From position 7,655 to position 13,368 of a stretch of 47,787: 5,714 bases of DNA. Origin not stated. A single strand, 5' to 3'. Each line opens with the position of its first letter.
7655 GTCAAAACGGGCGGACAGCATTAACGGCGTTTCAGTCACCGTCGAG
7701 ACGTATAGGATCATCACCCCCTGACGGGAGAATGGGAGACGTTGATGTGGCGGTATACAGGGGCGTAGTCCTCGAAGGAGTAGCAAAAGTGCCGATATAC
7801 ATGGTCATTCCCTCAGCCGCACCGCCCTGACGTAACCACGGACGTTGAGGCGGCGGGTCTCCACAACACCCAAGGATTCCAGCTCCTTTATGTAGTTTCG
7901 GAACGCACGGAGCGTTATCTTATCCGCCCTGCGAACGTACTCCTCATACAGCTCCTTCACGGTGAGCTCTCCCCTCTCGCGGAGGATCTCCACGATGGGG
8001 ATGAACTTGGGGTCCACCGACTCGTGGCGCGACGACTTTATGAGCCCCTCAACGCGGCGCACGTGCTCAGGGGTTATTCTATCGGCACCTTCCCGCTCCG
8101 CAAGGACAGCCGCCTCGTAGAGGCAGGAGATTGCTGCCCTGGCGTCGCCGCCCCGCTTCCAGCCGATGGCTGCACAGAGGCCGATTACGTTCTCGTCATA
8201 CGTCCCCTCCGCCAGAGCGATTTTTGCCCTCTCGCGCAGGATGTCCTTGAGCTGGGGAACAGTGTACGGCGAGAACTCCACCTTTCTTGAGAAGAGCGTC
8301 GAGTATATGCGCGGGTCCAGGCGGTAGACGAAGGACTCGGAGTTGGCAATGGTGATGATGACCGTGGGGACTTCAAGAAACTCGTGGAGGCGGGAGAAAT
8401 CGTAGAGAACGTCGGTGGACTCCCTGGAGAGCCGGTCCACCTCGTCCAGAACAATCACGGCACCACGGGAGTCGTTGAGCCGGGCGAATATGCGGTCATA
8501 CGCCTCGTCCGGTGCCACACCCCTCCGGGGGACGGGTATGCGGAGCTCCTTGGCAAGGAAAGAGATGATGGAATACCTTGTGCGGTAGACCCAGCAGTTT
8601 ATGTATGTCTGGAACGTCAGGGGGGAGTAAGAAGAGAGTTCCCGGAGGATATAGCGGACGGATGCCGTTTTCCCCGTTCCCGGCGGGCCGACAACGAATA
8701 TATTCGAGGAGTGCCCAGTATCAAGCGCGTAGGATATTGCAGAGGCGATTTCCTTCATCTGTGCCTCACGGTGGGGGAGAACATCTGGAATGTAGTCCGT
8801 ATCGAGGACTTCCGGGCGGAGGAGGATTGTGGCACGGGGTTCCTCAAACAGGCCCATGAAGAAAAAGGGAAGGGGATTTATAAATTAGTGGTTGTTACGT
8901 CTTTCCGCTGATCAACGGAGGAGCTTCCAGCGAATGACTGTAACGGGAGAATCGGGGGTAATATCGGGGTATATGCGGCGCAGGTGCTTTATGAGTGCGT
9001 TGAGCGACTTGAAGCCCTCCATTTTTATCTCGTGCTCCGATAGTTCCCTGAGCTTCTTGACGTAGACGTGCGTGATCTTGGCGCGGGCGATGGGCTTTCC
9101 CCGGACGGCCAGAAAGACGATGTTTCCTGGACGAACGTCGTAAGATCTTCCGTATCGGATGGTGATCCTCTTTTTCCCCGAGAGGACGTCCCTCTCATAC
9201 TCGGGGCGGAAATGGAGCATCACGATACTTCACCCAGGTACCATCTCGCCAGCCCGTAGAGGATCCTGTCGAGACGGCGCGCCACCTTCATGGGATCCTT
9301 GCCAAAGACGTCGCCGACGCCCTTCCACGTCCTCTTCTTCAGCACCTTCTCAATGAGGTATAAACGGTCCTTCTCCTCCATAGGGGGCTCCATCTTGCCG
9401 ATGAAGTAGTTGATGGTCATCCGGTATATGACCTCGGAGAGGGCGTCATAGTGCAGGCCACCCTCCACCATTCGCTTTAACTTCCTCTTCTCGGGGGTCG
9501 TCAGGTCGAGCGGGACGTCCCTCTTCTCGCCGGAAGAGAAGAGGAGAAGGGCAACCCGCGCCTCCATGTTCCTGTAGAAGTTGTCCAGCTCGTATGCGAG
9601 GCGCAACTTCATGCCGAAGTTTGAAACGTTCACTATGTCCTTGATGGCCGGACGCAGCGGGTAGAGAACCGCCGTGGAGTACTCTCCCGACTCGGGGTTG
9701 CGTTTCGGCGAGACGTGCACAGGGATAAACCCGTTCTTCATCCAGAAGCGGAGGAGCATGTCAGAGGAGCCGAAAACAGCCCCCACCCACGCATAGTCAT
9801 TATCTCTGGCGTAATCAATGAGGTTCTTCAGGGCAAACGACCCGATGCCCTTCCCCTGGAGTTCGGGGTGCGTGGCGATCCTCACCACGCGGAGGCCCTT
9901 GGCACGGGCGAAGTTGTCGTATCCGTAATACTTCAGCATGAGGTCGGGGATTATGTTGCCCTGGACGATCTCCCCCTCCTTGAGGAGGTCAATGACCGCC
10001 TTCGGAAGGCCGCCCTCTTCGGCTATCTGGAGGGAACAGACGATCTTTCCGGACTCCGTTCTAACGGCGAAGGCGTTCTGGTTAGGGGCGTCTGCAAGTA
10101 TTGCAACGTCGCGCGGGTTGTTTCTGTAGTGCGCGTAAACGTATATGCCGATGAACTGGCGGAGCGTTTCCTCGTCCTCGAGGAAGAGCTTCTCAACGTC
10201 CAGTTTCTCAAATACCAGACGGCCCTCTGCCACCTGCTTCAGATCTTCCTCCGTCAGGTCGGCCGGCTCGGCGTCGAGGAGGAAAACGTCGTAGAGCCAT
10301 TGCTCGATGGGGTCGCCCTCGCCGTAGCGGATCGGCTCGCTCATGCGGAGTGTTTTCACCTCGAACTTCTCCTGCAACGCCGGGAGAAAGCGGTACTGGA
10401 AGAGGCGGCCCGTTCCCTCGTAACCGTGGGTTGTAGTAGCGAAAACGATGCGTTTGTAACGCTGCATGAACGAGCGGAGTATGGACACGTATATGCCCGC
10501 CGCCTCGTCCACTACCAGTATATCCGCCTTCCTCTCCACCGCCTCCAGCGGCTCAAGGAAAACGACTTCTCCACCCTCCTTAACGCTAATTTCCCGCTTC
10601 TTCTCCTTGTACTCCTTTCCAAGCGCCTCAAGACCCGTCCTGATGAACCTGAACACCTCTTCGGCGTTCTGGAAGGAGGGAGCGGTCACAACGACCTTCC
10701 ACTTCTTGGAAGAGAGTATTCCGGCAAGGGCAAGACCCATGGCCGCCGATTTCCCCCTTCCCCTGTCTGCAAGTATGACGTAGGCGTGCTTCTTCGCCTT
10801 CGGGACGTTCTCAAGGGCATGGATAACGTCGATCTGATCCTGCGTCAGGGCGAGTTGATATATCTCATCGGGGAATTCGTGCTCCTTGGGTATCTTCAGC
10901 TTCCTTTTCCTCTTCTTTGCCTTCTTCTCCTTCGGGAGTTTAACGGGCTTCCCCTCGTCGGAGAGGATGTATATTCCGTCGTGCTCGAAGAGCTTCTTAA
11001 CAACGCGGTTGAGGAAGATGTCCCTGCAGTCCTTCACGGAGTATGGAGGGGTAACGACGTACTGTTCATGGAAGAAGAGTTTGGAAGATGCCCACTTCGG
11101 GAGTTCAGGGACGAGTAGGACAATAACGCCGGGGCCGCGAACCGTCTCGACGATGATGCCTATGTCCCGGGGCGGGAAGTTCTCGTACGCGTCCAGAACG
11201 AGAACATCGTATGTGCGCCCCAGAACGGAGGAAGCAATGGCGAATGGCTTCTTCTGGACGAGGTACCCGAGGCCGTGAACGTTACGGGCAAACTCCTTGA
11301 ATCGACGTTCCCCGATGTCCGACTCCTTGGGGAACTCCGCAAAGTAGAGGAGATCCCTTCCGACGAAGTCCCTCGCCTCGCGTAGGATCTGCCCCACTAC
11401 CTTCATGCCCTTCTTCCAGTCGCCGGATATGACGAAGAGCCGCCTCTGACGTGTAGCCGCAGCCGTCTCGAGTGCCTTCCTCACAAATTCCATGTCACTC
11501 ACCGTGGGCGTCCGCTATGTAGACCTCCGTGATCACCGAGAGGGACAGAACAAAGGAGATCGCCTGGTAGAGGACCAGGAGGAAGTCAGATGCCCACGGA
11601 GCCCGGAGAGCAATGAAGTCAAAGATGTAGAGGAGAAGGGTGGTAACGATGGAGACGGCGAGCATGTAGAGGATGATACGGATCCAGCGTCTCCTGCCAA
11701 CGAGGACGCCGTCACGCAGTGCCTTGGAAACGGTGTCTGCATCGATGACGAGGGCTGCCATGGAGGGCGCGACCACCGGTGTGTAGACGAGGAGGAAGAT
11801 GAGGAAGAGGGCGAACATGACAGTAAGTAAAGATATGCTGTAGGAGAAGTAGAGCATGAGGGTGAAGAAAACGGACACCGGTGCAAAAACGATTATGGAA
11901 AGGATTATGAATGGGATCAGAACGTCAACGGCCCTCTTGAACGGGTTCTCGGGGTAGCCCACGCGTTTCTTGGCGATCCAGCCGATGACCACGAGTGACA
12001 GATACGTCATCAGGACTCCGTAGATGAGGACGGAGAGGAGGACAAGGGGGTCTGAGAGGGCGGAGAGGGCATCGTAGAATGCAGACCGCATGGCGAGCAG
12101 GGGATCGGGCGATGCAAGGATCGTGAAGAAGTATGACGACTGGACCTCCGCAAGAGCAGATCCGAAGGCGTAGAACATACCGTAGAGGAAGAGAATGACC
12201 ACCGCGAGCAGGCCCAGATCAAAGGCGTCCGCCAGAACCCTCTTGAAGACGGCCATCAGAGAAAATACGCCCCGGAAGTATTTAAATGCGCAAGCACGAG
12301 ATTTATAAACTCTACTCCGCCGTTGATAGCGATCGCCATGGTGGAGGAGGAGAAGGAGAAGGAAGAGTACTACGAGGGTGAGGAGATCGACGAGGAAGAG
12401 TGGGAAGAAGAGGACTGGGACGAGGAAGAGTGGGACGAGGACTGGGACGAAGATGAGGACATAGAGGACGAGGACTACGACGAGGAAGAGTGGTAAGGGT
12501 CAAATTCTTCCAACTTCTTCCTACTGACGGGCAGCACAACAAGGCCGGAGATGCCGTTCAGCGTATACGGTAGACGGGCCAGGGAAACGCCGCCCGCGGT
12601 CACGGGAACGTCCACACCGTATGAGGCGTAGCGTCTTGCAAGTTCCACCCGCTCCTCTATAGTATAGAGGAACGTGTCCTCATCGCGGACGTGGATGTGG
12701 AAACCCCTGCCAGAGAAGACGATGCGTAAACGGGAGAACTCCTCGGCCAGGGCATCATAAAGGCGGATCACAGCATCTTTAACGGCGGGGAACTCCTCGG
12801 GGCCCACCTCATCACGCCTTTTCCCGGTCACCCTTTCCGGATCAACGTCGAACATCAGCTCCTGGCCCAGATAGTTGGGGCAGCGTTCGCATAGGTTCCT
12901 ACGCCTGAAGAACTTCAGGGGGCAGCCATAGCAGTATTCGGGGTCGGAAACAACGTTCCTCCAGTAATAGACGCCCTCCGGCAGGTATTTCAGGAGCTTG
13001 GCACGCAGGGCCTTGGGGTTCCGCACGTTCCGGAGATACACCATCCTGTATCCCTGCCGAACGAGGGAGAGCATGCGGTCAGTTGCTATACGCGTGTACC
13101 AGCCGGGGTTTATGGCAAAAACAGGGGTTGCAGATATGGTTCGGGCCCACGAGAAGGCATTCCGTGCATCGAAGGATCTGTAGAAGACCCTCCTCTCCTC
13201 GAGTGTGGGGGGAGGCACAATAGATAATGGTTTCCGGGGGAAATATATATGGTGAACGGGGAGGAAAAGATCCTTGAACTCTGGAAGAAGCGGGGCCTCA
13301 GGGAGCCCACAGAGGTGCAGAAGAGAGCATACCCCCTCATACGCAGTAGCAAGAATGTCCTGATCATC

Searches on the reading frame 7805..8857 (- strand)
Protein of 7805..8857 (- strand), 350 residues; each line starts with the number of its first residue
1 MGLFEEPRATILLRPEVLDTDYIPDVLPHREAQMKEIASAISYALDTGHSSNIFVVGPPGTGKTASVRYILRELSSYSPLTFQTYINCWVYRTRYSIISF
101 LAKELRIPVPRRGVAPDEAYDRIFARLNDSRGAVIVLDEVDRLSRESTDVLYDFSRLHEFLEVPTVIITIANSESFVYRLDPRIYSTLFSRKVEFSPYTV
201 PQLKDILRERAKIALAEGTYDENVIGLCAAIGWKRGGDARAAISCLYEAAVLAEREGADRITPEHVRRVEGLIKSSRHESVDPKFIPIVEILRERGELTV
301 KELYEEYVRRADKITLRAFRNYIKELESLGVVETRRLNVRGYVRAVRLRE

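Call 9: search_protein_families(library=pfam, proteins=[window:7805-8857:-], max_evalue=0.001)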
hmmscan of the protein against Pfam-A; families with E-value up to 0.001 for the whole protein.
window:7805-8857:- (350 aa): 8 families
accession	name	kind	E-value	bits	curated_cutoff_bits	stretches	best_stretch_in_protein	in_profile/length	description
PF22703.2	Cdc6_lid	-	4.2e-22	78.2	27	1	204-269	1-66/68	Cdc6 AAA+ ATPase-type lid domain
PF13191.12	AAA_16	-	1.1e-13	52.5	32.6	1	27-167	2-166/167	AAA ATPase domain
PF13401.12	AAA_22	-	1.1e-13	52.1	27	1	49-160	4-110/130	AAA domain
PF00004.35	AAA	-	1e-07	32.9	21.2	1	54-195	2-129/131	ATPase family associated with various cellular activities (AAA)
PF09079.17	Cdc6_C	-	7.6e-06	26.3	25.1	1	288-338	17-74/96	CDC6, C terminal winged helix domain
PF07728.20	AAA_5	-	1.5e-05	25.4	22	1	52-151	1-86/139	AAA domain (dynein-related subfamily)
PF01637.24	ATPase_2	-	2.7e-05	24.5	33.2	1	41-179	11-162/225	ATPase domain predominantly from Archaea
PF07693.20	KAP_NTPase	-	8.1e-05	22.4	20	0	118-168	137-188/293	KAP family P-loop domain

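Call 91: search_solved_structures(query=window:7805-8857:-, max_evalue=0.00001)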
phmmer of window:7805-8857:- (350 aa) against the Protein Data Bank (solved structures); distinct sequences matched with E-value up to 0.00001: 21.
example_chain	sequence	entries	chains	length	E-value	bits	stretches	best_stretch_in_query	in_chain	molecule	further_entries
2v1u_A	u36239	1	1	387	3.2e-51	177.6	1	15-339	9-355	CELL DIVISION CONTROL PROTEIN 6 HOMOLOG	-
2qby_A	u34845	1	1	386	1.2e-45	159.4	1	10-340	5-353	Cell division control protein 6 homolog 1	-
1fnn_A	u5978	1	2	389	2.6e-35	125.4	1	12-269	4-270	CELL DIVISION CONTROL PROTEIN 6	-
2qby_B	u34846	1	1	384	2.3e-29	105.8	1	21-342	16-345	Cell division control protein 6 homolog 3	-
8rwv_F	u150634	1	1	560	2e-18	69.8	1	17-255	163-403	Cell division control protein 6 homolog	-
8s0e_G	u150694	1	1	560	2.1e-18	69.8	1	17-255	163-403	Cell division control protein 6 homolog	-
7jgr_G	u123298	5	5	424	2.5e-17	66.3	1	26-259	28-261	Cell division control protein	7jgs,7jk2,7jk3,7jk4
5uj7_A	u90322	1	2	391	1.2e-13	54.2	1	17-254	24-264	Origin recognition complex subunit 1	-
7jpo_A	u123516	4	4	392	1.2e-13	54.1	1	17-254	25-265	Origin recognition complex subunit 1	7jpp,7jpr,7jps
5v8f_A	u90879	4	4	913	3.6e-13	52.6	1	13-212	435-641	Origin recognition complex subunit 1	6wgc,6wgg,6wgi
5zr1_A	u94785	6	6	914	3.6e-13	52.6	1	13-212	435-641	Origin recognition complex subunit 1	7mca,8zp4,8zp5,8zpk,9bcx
7tjf_A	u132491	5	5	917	3.6e-13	52.6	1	13-212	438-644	Origin recognition complex subunit 1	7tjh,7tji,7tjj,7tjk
5ujm_A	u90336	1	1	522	3.7e-13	52.5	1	18-254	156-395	Origin recognition complex subunit 1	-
6rqc_A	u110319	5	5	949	3.9e-13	52.5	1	13-212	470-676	Origin recognition complex subunit 1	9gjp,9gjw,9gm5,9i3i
7ctf_A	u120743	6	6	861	7.5e-13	51.5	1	18-254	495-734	Origin recognition complex subunit 1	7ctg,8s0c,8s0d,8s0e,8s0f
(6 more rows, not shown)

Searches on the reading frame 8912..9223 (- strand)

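Call 65: search_protein_families(library=pfam, proteins=[window:8912-9223:-], max_evalue=0.0001)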
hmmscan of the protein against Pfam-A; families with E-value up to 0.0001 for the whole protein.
window:8912-9223:- (103 aa): 1 family
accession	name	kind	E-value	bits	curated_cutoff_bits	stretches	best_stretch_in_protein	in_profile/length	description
PF04266.20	ASCH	-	2.8e-17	63.7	21.2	1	3-101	1-101/103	ASCH domain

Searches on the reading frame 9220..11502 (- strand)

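Call 9: search_protein_families(library=pfam, proteins=[window:9220-11502:-], max_evalue=0.001)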
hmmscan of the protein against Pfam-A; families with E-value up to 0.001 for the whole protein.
window:9220-11502:- (760 aa): 6 families
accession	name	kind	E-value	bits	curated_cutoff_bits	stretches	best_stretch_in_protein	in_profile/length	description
PF05127.21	NAT10_TcmA_helicase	-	7.8e-57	192.4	22.7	1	242-410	1-176/176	RNA cytidine acetyltransferase NAT10/TcmA, helicase domain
PF13718.12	GNAT_acetyltr_2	-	1.6e-35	123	24.6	2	450-566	2-126/229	GNAT acetyltransferase 2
PF08351.18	TmcA_N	-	7.1e-32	111.2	22.7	1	7-180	3-177/178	tRNA(Met) cytidine acetyltransferase TmcA, N-terminal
PF00583.31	Acetyltransf_1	-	6.4e-06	26.9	20.7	1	533-592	56-116/116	Acetyltransferase (GNAT) family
PF13508.13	Acetyltransf_7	-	0.0003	21.5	27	1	536-593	29-83/84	Acetyltransferase (GNAT) domain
PF13604.12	AAA_30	-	0.00089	19.5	27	0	228-347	8-110/191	AAA domain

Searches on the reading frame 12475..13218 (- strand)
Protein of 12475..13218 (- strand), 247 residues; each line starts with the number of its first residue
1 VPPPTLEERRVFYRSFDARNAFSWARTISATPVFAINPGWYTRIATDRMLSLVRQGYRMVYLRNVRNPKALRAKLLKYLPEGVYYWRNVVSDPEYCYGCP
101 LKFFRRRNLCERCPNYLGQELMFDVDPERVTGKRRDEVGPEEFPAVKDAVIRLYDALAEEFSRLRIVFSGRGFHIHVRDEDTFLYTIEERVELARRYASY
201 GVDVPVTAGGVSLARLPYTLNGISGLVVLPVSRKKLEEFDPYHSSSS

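Call 65: search_protein_families(library=pfam, proteins=[window:12475-13218:-], max_evalue=0.0001)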
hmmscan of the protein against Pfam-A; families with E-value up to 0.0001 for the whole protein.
window:12475-13218:- (247 aa): 1 family
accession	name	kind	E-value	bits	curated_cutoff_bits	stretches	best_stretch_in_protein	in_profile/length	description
PF01896.25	DNA_primase_S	-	6.8e-10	40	26.8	1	143-197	21-77/163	DNA primase small subunit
